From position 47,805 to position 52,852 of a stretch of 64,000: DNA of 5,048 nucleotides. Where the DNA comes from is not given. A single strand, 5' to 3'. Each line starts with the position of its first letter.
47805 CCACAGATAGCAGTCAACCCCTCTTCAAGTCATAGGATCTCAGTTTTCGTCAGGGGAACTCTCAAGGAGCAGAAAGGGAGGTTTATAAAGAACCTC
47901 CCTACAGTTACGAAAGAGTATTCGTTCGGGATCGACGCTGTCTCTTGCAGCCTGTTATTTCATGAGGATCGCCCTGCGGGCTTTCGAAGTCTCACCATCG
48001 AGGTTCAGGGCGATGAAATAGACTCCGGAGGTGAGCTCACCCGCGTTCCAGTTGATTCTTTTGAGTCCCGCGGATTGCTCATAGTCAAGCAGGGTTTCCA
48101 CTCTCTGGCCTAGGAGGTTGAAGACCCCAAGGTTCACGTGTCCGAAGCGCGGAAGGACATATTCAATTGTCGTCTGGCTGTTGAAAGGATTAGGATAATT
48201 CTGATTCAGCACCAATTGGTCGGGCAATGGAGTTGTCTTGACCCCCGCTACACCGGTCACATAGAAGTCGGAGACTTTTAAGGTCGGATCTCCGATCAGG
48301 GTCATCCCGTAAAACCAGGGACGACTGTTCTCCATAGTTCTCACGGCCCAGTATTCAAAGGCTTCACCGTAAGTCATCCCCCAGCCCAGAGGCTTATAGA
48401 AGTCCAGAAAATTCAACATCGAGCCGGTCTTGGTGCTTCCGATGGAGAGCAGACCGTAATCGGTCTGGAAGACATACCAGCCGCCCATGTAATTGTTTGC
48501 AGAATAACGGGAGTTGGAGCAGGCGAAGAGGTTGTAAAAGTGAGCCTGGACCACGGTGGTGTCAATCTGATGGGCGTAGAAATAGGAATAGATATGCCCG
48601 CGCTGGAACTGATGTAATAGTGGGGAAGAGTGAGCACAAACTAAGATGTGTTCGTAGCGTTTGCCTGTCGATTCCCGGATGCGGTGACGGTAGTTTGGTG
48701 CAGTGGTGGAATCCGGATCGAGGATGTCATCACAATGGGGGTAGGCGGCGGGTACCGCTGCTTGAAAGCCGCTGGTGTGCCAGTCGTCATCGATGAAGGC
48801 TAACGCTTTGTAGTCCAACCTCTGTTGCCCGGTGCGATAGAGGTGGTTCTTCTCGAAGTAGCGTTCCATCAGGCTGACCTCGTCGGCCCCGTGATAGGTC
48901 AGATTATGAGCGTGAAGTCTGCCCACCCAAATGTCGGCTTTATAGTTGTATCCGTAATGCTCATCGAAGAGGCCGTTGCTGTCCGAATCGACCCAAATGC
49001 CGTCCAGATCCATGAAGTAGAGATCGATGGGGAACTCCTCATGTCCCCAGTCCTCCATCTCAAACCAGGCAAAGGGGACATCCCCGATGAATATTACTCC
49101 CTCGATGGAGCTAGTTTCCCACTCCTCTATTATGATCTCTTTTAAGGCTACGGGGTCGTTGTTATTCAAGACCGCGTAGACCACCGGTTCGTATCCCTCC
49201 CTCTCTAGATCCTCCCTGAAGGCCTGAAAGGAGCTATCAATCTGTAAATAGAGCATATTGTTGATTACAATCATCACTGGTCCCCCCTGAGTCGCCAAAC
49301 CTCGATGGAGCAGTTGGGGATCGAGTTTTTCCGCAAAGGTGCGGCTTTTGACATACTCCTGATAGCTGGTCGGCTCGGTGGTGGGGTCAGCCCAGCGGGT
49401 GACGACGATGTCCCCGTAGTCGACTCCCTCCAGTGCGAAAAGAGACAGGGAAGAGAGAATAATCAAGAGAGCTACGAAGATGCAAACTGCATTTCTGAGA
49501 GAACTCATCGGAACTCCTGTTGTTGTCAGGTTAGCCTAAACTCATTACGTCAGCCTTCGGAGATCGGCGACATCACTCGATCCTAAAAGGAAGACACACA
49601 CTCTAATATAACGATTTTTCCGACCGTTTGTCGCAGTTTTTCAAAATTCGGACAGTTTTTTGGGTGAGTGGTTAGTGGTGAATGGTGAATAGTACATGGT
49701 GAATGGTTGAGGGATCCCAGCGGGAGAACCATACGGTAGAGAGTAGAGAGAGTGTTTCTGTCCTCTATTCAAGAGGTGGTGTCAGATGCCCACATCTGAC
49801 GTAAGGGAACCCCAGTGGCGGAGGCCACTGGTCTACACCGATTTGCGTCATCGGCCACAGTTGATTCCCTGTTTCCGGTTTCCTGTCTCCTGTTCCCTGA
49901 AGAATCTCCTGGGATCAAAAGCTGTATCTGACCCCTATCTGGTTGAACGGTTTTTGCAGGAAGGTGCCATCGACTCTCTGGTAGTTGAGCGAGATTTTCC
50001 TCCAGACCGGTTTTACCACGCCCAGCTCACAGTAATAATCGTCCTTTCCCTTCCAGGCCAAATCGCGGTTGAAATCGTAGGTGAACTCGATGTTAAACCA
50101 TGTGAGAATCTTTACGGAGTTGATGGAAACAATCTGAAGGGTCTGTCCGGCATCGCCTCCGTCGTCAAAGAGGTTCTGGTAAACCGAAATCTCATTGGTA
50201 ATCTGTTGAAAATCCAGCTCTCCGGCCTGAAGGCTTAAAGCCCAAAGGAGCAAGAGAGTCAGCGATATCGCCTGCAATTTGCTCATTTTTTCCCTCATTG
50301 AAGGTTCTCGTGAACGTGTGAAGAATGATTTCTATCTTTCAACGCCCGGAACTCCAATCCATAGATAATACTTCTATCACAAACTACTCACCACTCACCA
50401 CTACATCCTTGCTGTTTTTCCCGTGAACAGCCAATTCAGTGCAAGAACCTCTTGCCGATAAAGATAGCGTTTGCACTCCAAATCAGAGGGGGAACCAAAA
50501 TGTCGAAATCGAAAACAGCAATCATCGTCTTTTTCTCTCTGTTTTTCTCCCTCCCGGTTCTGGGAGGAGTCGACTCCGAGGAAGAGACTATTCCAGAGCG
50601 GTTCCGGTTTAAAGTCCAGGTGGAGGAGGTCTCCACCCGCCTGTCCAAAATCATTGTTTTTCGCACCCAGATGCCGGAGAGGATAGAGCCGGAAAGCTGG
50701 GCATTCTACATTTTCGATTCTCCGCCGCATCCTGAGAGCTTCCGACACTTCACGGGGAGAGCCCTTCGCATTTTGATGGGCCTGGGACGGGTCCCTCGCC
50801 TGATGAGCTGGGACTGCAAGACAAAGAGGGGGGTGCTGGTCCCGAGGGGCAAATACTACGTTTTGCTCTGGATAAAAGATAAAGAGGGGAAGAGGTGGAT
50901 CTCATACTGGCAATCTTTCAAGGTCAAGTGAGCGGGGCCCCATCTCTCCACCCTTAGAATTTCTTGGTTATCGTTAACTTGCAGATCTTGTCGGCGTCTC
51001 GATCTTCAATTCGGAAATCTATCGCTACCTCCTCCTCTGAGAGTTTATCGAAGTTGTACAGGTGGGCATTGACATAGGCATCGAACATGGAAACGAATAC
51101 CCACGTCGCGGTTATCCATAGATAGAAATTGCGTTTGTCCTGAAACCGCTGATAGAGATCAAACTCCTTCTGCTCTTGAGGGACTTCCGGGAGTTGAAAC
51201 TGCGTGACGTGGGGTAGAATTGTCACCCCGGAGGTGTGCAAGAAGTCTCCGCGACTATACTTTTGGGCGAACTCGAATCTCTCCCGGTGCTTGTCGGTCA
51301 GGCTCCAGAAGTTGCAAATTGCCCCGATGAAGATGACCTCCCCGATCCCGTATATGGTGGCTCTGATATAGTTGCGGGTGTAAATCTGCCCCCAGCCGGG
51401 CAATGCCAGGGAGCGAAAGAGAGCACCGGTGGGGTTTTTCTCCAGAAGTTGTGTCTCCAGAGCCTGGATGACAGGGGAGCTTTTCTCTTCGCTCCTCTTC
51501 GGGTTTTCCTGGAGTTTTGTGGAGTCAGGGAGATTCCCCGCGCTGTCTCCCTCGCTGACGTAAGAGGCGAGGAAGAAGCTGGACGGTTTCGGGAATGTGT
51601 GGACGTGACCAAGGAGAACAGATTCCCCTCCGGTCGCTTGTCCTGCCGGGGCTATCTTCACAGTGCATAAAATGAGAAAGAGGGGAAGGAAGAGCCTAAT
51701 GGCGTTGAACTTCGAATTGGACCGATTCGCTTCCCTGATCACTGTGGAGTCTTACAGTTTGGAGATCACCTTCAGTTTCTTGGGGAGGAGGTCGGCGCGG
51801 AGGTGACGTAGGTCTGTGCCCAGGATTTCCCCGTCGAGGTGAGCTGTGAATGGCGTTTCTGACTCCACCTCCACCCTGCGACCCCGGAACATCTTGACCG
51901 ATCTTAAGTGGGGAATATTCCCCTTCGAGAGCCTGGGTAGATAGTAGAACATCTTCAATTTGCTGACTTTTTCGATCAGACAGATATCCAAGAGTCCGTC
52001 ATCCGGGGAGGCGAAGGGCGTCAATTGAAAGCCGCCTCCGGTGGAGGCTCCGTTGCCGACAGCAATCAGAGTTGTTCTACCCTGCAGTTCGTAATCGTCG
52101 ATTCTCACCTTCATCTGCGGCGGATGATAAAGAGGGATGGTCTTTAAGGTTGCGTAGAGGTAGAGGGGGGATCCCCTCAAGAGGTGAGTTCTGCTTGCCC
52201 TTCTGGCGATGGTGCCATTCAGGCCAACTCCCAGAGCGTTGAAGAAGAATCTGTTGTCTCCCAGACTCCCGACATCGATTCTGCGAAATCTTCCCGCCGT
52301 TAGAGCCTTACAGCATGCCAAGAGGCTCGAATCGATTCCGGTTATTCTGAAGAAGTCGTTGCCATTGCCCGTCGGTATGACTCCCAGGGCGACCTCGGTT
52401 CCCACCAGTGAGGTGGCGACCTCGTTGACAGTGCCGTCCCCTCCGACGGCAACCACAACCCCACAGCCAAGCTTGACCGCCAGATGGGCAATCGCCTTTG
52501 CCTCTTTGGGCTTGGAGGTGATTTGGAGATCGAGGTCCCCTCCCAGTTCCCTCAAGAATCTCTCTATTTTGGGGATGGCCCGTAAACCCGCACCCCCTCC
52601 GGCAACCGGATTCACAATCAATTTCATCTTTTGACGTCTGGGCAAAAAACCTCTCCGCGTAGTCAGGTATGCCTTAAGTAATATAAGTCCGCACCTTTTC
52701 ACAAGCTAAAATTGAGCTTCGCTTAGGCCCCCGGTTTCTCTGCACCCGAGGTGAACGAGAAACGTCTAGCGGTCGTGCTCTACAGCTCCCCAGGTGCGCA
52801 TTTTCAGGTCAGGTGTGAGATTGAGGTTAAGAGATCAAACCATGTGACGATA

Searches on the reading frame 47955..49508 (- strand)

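Call 7: search_protein_families(library=ncbifam, proteins=[window:47955-49508:-], max_evalue=0.001)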
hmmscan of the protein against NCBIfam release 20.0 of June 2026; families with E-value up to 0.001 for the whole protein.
window:47955-49508:- (517 aa): 3 families
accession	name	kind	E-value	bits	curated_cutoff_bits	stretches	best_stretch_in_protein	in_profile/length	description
TIGR04183.1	Por_Secre_tail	domain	3.4e-07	30.2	23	1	438-508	2-65/72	T9SS type A sorting domain-containing protein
NF052323.1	T9SSA_dep_M6i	equivalog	1.3e-06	26.7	600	1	437-512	960-1035/1043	T9SS-dependent M6-like inactivated metalloprotease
NF038113.1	T9SSA_dep_M36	equivalog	8.9e-05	20.8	885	1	435-509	793-863/869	T9SS-dependent M36 family metallopeptidase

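Call 66: search_protein_families(library=pfam, proteins=[window:47955-49508:-], max_evalue=0.001)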
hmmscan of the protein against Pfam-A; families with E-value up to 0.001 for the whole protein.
window:47955-49508:- (517 aa): 2 families
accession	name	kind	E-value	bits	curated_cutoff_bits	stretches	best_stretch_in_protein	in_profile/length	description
PF18962.6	Por_Secre_tail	-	6e-08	33.3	27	1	438-509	2-70/75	Secretion system C-terminal sorting domain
PF01364.23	Peptidase_C25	-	3.8e-06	26.8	23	1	98-203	20-135/374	Peptidase family C25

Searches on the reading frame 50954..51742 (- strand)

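Call 7: search_protein_families(library=ncbifam, proteins=[window:50954-51742:-], max_evalue=0.001)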
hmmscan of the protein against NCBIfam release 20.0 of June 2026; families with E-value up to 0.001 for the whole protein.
window:50954-51742:- (262 aa): 1 family
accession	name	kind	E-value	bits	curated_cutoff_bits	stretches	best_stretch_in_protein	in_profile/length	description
NF047756.1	LIC11435_fam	equivalog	0.0005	19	380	1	87-144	175-232/360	LIC11435 family protein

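Call 66: search_protein_families(library=pfam, proteins=[window:50954-51742:-], max_evalue=0.001)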
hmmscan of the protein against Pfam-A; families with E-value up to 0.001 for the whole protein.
window:50954-51742:- (262 aa): 1 family
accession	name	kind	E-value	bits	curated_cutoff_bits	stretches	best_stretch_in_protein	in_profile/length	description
PF18935.5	DUF5683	-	2.7e-14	53.9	26.7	1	102-233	3-120/151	Family of unknown function (DUF5683)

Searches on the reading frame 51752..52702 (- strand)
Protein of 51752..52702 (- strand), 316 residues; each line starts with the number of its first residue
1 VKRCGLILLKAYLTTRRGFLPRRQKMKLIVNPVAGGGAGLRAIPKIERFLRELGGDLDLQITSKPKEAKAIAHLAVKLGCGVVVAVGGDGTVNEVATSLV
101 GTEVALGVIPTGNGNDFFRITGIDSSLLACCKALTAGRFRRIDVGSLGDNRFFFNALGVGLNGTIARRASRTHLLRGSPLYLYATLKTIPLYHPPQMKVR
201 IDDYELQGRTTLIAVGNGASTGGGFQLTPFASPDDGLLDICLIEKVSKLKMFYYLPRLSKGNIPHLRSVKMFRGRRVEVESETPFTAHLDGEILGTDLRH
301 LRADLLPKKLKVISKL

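Call 7: search_protein_families(library=ncbifam, proteins=[window:51752-52702:-], max_evalue=0.001)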
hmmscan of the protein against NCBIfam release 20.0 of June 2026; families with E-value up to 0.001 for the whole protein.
window:51752-52702:- (316 aa): 11 families
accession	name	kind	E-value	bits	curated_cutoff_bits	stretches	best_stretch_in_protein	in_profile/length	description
TIGR00147.1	TIGR00147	subfamily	4.3e-46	157.2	118.65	1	24-312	2-292/296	YegS/Rv2252/BmrU family lipid kinase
NF009604.0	PRK13057.1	equivalog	8.2e-45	153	274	1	23-313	8-293/302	lipid kinase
NF009602.0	PRK13054.1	equivalog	2.7e-38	131.8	284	1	46-312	23-290/301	lipid kinase YegS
NF002033.0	PRK00861.1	subfamily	2e-37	128.5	293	1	22-314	10-304/328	putative lipid kinase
NF008882.0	PRK11914.1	equivalog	1.1e-36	126.6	302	1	24-295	9-285/306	diacylglycerol kinase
NF009874.0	PRK13337.1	equivalog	7.5e-34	117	385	1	24-296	3-277/305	diacylglycerol kinase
TIGR03702.1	lip_kinase_YegS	equivalog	1.6e-32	112.7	387.45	1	49-312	22-286/295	lipid kinase YegS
NF009603.0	PRK13055.1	subfamily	6e-32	110.9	342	1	23-296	2-283/335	diacylglycerol kinase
NF009025.0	PRK12361.1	equivalog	2.9e-31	108.3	505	1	17-314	235-539/546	hypothetical protein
NF009605.0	PRK13059.1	equivalog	1.2e-28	99.9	313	1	24-293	2-272/295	putative lipid kinase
NF040993.1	MamU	equivalog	5.7e-16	58.7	400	1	28-312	5-292/296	lipid kinase MamU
